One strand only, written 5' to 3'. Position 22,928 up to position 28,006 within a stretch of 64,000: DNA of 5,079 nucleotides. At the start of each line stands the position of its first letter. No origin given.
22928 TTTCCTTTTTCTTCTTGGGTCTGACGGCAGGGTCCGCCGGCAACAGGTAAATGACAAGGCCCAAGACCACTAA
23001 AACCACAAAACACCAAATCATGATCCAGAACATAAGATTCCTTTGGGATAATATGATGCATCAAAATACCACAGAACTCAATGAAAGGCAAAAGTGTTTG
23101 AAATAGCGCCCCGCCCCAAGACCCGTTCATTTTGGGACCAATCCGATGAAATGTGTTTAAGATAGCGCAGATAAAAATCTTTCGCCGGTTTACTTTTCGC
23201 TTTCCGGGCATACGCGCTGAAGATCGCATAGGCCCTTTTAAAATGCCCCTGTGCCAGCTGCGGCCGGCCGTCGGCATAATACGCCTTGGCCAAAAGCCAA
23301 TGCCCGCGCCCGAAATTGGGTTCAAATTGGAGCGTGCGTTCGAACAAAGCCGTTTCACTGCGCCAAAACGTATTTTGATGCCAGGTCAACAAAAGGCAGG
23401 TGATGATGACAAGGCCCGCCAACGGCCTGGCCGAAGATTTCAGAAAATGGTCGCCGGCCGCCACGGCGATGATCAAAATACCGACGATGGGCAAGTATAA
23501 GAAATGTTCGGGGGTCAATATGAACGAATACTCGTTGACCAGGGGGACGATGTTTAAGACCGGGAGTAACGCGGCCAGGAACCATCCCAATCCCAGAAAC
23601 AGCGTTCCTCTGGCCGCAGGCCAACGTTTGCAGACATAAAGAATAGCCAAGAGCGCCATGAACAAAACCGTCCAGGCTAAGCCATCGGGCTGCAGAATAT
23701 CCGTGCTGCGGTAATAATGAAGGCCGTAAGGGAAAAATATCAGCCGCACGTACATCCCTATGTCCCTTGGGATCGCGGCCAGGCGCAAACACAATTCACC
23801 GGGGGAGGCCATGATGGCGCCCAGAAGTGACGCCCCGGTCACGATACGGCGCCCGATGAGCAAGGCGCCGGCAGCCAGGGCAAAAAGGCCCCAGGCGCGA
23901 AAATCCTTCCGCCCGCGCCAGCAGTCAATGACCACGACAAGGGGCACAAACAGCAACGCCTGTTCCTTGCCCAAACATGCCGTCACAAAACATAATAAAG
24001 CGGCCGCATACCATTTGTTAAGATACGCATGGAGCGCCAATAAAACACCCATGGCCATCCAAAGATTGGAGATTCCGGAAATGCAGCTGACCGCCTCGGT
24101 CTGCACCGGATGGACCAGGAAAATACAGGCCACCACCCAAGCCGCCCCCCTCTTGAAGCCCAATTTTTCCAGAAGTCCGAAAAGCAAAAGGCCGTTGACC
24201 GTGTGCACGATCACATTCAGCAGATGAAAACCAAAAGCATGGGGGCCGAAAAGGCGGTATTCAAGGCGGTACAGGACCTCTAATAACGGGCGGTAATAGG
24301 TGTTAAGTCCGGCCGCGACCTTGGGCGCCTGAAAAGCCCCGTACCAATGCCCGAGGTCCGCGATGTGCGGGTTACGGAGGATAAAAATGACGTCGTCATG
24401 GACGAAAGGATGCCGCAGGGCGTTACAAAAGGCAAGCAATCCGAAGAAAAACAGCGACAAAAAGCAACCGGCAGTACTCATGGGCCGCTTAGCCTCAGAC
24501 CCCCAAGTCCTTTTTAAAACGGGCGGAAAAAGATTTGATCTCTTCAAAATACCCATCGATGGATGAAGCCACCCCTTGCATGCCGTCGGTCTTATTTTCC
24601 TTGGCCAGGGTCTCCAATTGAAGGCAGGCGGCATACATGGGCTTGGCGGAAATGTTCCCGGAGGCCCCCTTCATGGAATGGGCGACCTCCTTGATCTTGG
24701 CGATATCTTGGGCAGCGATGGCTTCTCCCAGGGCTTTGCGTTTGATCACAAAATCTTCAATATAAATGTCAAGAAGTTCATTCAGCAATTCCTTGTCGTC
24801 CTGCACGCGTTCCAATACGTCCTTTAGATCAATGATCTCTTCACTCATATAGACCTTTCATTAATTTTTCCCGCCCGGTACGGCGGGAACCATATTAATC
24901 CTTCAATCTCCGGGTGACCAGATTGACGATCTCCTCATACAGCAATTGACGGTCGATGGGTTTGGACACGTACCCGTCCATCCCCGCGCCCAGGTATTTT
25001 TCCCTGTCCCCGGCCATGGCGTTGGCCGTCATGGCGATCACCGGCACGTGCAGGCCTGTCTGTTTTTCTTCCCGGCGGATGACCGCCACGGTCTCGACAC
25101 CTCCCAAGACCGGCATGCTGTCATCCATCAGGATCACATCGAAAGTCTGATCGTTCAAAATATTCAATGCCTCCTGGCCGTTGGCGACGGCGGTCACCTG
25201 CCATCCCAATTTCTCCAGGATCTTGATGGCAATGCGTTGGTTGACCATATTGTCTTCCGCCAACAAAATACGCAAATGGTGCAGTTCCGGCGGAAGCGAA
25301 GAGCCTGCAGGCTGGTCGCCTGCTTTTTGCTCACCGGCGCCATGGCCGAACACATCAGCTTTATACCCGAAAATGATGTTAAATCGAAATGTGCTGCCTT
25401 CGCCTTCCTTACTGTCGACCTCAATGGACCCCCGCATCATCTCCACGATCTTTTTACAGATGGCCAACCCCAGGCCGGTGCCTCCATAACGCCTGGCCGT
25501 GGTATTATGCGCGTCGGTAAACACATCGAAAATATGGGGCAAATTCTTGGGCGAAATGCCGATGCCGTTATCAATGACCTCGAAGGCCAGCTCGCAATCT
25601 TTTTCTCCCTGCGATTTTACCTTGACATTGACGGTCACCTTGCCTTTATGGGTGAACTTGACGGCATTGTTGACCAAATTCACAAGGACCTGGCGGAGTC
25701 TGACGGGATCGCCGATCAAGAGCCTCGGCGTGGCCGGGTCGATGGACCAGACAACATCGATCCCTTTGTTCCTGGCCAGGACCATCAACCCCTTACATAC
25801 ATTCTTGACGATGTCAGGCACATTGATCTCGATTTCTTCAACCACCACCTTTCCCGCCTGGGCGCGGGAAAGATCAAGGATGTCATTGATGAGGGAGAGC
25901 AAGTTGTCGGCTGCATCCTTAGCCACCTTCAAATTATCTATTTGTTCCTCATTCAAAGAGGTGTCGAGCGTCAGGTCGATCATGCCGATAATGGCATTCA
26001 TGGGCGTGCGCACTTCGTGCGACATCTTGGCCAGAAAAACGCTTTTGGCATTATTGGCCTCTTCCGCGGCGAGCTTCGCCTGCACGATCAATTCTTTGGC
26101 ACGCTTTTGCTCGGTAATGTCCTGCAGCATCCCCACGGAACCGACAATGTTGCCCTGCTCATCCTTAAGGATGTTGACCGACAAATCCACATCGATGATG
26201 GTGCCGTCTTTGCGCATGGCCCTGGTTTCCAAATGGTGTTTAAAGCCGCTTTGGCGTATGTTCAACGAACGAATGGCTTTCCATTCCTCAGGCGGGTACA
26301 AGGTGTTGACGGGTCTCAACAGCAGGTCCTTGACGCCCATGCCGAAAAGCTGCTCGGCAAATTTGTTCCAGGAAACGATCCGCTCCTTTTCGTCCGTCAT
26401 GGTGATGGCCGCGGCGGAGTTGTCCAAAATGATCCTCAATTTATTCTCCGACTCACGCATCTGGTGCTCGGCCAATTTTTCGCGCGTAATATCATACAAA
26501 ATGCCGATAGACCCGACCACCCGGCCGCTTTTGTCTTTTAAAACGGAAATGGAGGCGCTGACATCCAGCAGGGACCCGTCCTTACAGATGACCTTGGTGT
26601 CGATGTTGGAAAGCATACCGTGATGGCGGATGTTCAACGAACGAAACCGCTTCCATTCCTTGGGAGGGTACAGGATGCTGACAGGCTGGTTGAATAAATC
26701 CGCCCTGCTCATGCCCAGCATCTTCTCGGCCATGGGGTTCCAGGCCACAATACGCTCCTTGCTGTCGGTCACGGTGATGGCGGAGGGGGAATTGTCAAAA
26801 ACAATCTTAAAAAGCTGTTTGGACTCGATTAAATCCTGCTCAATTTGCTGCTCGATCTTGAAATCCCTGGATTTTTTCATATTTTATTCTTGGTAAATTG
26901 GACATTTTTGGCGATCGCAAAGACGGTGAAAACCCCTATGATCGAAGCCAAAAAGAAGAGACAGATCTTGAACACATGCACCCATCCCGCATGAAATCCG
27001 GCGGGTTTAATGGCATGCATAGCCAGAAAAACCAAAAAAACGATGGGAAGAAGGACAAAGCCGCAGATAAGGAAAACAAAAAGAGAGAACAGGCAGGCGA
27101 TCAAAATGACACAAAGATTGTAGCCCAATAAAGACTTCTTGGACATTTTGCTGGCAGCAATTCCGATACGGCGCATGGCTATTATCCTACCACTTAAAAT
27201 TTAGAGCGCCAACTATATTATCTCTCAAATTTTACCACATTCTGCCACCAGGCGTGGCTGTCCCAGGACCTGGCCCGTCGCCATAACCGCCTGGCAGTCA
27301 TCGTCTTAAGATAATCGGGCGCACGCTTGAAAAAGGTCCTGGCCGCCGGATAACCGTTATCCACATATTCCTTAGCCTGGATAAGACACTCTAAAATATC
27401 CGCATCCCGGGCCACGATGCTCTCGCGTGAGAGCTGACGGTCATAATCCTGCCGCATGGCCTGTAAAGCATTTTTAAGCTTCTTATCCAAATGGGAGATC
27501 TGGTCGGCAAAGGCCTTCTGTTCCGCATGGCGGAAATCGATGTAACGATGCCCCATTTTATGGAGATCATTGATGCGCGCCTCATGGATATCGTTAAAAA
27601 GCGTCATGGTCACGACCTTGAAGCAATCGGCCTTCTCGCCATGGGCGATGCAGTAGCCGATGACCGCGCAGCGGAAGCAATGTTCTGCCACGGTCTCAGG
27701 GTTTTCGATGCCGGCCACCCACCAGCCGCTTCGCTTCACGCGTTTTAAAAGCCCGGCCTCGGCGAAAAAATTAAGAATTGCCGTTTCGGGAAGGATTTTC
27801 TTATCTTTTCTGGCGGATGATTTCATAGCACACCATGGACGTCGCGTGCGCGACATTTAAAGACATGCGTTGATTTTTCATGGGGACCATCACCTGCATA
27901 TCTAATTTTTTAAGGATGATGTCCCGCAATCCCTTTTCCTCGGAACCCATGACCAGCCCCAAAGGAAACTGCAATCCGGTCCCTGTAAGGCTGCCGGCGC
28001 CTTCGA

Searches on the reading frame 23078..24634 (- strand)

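Call 18: search_protein_families(library=pfam, proteins=[window:23078-24634:-], max_evalue=0.001)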
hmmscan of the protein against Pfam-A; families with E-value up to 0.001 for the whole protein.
window:23078-24634:- (518 aa): 0 families

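Call 20: search_protein_families(library=ncbifam, proteins=[window:23078-24634:-], max_evalue=0.001)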
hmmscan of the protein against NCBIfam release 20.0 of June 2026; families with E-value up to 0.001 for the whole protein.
window:23078-24634:- (518 aa): 1 family
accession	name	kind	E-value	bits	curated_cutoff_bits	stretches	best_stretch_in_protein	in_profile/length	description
NF046093.1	AZOBR_p60025_fam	subfamily_domain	3.1e-05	23.3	150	1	128-252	105-227/232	AZOBR_p60025 family cell surface glycopolymer formation protein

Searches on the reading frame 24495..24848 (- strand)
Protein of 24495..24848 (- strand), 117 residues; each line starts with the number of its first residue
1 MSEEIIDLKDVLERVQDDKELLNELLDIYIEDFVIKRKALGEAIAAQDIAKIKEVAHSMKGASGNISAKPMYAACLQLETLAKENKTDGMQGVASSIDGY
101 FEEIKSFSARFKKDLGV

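Call 18: search_protein_families(library=pfam, proteins=[window:24495-24848:-], max_evalue=0.001)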
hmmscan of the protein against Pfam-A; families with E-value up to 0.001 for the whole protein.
window:24495-24848:- (117 aa): 1 family
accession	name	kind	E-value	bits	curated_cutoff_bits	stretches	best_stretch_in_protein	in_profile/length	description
PF01627.28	Hpt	-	4.7e-12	46.4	24.6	1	24-103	1-80/84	Hpt domain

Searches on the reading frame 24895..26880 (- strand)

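Call 18: search_protein_families(library=pfam, proteins=[window:24895-26880:-], max_evalue=0.001)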
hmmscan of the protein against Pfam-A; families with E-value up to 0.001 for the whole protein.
window:24895-26880:- (661 aa): 11 families
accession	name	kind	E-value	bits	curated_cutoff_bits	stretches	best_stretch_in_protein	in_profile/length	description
PF02518.31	HATPase_c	-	8.6e-32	110.3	26.4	1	390-501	1-106/111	Histidine kinase-, DNA gyrase B-, and HSP90-like ATPase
PF13426.13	PAS_9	-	1.3e-29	103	27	2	158-257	3-103/103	PAS domain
PF00989.32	PAS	-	2.2e-27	95.8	22.6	2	148-255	3-113/113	PAS fold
PF00072.30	Response_reg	-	1.2e-23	83.8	30.2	1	538-651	1-110/111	Response regulator receiver domain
PF00512.31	HisKA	-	2.2e-18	66.5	26.9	1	279-343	2-66/66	His Kinase A (phospho-acceptor) domain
PF08448.16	PAS_4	-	2.2e-15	57.2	23.1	2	28-135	1-109/110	PAS fold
PF13188.13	PAS_8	-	2.2e-15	56.3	21.8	2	23-72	2-52/65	PAS domain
PF08447.18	PAS_3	-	3.3e-13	50.1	25.6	2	45-127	2-88/89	PAS fold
PF12860.13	PAS_7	-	9.1e-07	29.5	27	0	29-59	2-32/115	PAS fold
PF13596.12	PAS_10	-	2.8e-05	25.2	22.1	0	149-256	2-106/106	PAS domain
PF13589.12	HATPase_c_3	-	0.00012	22.5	25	1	395-473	3-80/137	Histidine kinase-, DNA gyrase B-, and HSP90-like ATPase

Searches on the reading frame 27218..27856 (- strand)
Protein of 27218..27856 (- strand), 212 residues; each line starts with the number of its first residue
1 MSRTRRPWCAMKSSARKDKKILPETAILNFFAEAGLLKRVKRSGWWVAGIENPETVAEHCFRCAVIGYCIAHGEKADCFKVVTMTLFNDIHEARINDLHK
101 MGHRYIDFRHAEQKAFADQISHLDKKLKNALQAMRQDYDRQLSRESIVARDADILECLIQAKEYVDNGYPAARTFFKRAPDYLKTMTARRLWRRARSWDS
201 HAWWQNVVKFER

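Call 18: search_protein_families(library=pfam, proteins=[window:27218-27856:-], max_evalue=0.001)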
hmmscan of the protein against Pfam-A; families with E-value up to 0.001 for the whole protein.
window:27218-27856:- (212 aa): 2 families
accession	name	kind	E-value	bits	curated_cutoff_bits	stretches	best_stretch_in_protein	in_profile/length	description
PF13023.12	HD_3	-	3.5e-22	79.5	22.5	1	35-176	2-146/165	HD domain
PF12917.13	YfbR-like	-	2.6e-08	34.2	25.9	1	29-171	1-151/182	5'-deoxynucleotidase YfbR-like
